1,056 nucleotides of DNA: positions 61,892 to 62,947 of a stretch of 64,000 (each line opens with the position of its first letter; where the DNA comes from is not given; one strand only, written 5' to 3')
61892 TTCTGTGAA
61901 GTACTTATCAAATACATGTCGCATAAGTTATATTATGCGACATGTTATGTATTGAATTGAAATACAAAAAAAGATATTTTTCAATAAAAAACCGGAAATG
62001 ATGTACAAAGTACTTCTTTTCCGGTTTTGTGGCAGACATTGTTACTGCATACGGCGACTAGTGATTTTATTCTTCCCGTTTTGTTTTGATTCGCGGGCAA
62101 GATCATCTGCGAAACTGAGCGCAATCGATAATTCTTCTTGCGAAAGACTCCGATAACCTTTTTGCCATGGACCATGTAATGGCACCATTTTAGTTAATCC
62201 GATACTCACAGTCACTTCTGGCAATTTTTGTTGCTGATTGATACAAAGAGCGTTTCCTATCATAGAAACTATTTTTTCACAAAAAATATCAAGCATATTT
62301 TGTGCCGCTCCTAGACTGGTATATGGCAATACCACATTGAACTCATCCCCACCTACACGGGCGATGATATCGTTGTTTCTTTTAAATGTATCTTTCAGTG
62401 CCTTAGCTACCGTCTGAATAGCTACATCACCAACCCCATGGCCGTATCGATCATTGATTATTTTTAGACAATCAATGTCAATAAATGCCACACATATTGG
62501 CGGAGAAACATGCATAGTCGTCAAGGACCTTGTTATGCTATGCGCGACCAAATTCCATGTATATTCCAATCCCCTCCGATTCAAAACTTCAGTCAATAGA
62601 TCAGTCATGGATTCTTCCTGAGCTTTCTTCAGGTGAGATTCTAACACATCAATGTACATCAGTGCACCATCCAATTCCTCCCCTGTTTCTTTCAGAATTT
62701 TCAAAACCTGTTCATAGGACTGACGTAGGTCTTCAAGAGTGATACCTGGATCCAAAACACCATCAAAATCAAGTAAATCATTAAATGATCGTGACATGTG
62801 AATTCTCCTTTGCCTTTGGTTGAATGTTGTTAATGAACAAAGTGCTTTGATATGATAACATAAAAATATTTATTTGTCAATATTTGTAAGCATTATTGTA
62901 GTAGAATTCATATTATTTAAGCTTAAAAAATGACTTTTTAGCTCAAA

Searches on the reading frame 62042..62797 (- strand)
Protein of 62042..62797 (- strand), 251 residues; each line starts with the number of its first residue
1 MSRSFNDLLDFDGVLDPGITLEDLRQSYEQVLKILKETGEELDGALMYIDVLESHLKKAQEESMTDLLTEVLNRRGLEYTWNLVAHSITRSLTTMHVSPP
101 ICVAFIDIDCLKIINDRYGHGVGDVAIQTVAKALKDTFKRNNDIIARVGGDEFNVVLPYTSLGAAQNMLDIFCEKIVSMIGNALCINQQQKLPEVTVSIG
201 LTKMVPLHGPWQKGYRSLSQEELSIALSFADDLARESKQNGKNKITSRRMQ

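Call 8: search_protein_families(library=pfam, proteins=[window:62042-62797:-], max_evalue=0.001)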
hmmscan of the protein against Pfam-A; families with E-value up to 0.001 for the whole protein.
window:62042-62797:- (251 aa): 1 family
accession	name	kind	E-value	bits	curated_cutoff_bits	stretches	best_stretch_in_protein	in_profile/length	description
PF00990.26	GGDEF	-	3.9e-26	92.2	23.8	1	64-208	2-136/161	Diguanylate cyclase, GGDEF domain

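Call 12: find_encoding_contigs(protein=window:62042-62797:-, flank=10000, max_places=6)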
Protein window:62042-62797:- (251 aa): 3 contigs read that carry it; 3 places shown.
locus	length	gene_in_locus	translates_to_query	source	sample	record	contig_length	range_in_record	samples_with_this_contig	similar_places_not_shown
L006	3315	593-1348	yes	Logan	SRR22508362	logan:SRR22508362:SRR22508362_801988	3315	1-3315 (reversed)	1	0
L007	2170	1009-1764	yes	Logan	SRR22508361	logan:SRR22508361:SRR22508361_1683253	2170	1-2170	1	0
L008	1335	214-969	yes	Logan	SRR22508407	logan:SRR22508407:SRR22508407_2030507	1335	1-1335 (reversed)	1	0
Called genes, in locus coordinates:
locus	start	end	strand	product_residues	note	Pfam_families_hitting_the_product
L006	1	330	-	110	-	?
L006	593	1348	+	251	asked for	PF00990:GGDEF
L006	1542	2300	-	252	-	PF02129:Peptidase_S15 (weak), PF12697:Abhydrolase_6 (weak), PF00326:Peptidase_S9 (weak)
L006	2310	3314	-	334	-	?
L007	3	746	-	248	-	?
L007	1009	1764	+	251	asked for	PF00990:GGDEF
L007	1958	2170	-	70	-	?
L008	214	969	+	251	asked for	PF00990:GGDEF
